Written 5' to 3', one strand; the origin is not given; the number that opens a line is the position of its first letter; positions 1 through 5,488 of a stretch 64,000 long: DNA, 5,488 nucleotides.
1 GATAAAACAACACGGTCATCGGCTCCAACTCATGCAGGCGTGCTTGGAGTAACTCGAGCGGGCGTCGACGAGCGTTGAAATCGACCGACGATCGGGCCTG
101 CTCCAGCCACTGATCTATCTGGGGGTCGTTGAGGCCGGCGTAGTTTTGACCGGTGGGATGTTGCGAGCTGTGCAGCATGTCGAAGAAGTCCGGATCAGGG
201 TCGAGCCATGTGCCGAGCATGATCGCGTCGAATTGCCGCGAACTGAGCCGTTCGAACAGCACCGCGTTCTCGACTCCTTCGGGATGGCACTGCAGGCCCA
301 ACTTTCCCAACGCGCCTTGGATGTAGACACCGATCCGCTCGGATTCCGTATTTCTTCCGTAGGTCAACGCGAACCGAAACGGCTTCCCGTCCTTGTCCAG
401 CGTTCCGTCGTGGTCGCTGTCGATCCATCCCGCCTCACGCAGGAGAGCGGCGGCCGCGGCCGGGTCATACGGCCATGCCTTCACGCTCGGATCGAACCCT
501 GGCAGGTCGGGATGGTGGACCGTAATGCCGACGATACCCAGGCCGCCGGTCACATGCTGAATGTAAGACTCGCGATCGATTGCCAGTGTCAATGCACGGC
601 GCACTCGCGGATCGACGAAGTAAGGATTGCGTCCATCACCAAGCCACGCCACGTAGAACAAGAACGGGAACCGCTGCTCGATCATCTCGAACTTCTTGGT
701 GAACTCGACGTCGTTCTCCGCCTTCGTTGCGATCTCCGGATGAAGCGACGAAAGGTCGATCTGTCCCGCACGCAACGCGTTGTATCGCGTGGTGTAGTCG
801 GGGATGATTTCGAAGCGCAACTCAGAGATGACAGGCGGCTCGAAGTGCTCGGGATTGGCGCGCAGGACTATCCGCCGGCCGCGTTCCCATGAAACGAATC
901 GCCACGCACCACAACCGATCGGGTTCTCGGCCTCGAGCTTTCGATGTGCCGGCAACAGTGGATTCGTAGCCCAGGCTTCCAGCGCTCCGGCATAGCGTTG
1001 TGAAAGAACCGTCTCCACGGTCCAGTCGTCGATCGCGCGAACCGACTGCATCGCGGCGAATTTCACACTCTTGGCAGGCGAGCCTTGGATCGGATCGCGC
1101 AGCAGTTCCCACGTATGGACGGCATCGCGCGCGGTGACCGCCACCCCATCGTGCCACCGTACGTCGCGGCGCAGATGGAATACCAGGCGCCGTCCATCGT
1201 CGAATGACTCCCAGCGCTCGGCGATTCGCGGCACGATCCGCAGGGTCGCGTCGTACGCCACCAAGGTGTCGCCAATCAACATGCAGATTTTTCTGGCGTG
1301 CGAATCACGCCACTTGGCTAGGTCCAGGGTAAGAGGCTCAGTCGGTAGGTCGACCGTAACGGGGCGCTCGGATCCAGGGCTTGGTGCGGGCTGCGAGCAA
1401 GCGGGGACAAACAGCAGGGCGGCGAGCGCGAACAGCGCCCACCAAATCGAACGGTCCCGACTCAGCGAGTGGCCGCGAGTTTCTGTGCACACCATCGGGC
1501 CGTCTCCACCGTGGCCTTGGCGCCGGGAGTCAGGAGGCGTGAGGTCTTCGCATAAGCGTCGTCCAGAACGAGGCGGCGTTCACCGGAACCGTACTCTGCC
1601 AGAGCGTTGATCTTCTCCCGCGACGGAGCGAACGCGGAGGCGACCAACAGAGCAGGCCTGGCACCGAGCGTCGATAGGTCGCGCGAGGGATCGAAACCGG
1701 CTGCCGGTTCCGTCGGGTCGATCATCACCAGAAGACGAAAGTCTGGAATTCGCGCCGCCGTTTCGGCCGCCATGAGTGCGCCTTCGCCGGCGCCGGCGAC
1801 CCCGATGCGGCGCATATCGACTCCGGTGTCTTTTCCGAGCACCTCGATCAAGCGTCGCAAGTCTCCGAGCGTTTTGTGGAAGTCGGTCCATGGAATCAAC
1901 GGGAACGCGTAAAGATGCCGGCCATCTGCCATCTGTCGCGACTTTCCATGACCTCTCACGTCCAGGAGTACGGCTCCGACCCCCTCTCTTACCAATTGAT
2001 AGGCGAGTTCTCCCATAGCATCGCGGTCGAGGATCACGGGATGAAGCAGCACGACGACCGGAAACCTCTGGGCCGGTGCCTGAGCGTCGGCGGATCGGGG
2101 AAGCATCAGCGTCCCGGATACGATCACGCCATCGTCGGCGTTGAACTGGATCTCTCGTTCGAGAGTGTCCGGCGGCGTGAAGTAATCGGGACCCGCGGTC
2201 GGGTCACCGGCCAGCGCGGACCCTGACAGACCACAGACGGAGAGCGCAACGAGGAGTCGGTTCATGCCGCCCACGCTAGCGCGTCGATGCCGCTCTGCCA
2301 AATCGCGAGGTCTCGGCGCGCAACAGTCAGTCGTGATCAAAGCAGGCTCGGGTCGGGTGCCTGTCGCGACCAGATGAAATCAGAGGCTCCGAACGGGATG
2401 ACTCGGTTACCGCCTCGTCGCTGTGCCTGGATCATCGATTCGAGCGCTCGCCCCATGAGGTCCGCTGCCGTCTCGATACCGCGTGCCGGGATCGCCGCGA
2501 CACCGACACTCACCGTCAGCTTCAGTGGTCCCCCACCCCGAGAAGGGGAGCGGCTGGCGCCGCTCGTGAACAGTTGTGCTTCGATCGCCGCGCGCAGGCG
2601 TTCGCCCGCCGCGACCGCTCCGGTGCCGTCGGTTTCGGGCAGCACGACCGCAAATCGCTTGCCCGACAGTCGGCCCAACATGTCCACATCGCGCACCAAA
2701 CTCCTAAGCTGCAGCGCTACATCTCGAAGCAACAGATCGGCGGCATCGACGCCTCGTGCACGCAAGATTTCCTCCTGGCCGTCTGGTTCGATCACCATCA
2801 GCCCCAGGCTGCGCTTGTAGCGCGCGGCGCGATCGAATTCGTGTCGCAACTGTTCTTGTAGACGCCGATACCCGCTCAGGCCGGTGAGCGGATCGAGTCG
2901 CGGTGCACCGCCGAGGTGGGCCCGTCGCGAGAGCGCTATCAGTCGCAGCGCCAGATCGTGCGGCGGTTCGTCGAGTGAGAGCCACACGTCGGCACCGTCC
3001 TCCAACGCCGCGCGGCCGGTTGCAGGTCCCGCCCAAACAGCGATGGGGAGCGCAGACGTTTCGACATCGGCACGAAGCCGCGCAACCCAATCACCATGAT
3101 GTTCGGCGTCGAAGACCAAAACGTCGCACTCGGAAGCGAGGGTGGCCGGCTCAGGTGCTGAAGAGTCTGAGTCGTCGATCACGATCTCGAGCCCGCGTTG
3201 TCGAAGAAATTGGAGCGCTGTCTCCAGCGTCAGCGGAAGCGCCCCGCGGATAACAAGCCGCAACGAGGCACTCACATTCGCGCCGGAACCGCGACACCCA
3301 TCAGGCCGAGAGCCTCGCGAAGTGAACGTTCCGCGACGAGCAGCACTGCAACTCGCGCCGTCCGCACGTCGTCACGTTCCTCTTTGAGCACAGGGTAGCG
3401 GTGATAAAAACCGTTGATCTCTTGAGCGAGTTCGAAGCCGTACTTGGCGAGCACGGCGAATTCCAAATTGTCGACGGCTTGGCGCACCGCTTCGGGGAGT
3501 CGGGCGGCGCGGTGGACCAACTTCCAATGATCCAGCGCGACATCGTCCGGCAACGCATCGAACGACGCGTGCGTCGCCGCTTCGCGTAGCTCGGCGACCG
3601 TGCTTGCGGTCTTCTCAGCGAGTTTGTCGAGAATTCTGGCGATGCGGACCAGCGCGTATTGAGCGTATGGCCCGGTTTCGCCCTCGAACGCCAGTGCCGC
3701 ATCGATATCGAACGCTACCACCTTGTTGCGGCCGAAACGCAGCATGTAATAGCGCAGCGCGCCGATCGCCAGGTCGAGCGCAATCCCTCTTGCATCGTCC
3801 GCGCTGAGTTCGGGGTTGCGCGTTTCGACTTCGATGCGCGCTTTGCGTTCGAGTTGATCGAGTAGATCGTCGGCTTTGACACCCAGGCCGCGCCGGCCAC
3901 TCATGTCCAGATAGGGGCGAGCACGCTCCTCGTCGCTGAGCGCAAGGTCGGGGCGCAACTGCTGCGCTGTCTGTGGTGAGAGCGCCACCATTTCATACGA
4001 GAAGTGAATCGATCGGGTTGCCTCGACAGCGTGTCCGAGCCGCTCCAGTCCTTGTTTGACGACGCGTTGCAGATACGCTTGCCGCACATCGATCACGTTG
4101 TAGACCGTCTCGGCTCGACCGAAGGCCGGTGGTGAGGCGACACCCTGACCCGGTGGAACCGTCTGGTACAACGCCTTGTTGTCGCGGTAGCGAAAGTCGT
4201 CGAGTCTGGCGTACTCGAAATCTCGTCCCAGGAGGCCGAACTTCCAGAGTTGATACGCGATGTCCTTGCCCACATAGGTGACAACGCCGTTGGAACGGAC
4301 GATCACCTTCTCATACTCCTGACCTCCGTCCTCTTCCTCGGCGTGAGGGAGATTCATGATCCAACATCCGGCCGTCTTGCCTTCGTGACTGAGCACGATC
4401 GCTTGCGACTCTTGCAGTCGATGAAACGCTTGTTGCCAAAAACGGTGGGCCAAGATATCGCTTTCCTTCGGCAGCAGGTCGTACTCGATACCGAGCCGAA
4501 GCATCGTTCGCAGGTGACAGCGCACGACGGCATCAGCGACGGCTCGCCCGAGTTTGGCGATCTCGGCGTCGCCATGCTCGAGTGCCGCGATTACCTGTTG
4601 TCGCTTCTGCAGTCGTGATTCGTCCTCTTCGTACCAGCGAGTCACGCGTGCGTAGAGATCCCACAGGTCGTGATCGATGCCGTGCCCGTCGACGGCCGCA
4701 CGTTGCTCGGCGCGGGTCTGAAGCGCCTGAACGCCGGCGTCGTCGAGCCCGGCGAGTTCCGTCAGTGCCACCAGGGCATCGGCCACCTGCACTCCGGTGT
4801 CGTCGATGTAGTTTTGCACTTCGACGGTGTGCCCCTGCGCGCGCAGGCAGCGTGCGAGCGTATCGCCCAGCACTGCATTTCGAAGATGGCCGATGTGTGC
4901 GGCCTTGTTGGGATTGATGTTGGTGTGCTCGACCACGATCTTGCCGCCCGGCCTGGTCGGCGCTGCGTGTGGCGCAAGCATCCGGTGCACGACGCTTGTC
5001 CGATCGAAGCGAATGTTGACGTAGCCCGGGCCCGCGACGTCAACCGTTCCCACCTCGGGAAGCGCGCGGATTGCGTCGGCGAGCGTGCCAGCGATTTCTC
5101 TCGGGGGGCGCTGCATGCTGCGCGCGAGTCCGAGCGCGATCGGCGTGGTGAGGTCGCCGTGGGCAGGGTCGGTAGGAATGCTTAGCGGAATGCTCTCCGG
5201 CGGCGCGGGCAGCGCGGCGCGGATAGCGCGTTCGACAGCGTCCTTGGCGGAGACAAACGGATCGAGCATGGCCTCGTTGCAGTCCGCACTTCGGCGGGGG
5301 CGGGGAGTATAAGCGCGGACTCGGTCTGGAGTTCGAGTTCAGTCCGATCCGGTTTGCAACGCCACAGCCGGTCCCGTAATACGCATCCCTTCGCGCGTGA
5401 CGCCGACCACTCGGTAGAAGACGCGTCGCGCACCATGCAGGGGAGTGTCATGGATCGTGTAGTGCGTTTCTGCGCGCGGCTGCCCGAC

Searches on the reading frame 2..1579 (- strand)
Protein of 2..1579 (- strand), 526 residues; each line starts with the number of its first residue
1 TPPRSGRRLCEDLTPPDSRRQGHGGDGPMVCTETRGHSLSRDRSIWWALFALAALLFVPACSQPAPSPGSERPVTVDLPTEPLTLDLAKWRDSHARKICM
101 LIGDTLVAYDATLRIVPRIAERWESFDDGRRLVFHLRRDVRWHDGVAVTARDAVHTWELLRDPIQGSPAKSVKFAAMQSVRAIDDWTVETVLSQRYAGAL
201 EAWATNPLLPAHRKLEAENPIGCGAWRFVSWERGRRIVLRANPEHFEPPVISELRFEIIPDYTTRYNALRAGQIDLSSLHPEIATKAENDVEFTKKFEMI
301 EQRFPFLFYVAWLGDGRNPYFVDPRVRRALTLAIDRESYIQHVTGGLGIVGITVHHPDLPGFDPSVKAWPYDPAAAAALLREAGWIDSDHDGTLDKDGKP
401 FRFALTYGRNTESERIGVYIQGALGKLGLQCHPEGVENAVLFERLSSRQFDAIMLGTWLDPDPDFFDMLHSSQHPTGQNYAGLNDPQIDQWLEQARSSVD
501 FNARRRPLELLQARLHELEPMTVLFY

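Call 9: search_protein_families(library=pfam, proteins=[window:2-1579:-], max_evalue=0.001)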
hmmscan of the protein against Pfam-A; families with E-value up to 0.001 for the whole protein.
window:2-1579:- (526 aa): 1 family
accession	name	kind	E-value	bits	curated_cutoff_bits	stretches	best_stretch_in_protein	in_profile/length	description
PF00496.27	SBP_bac_5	-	7.4e-73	246.2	32.4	1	115-472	2-360/368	Bacterial extracellular solute-binding proteins, family 5 Middle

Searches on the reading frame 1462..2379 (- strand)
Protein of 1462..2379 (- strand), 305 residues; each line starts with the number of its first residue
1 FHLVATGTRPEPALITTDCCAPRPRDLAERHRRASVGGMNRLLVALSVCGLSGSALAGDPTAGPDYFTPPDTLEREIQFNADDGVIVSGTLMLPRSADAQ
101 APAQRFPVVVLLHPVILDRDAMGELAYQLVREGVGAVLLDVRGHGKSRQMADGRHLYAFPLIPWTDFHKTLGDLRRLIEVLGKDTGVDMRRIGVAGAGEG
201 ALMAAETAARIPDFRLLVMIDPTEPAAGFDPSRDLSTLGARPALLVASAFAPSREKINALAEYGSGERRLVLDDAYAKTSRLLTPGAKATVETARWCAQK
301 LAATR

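Call 9: search_protein_families(library=pfam, proteins=[window:1462-2379:-], max_evalue=0.001)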
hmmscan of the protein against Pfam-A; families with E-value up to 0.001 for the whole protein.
window:1462-2379:- (305 aa): 2 families
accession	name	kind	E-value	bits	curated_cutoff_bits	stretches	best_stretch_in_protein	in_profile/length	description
PF12146.15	Hydrolase_4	-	6.9e-08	32.5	27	1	108-222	6-109/239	Serine aminopeptidase, S33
PF12697.13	Abhydrolase_6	-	0.00096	20.3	26.3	1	110-259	2-125/217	Alpha/beta hydrolase family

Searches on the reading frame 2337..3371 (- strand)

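Call 9: search_protein_families(library=pfam, proteins=[window:2337-3371:-], max_evalue=0.001)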
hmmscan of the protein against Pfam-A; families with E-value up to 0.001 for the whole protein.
window:2337-3371:- (344 aa): 1 family
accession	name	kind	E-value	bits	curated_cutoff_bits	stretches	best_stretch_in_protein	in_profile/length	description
PF00990.26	GGDEF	-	7.9e-26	91.2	23.8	1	159-323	3-161/161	Diguanylate cyclase, GGDEF domain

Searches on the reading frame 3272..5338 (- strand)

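Call 9: search_protein_families(library=pfam, proteins=[window:3272-5338:-], max_evalue=0.001)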
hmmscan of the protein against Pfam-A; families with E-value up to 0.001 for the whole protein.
window:3272-5338:- (688 aa): 3 families
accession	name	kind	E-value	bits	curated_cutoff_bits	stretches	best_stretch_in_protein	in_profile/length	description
PF05746.21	DALR_1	-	1.9e-20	73.5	22.3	1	560-688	2-117/117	DALR anticodon binding domain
PF00750.26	tRNA-synt_1d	-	8.7e-20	71.4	23.3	1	132-361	20-220/349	tRNA synthetases class I (R), catalytic domain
PF03485.21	Arg_tRNA_synt_N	-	7.3e-17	62.2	21.5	1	32-111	4-85/85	Arginyl tRNA synthetase N terminal domain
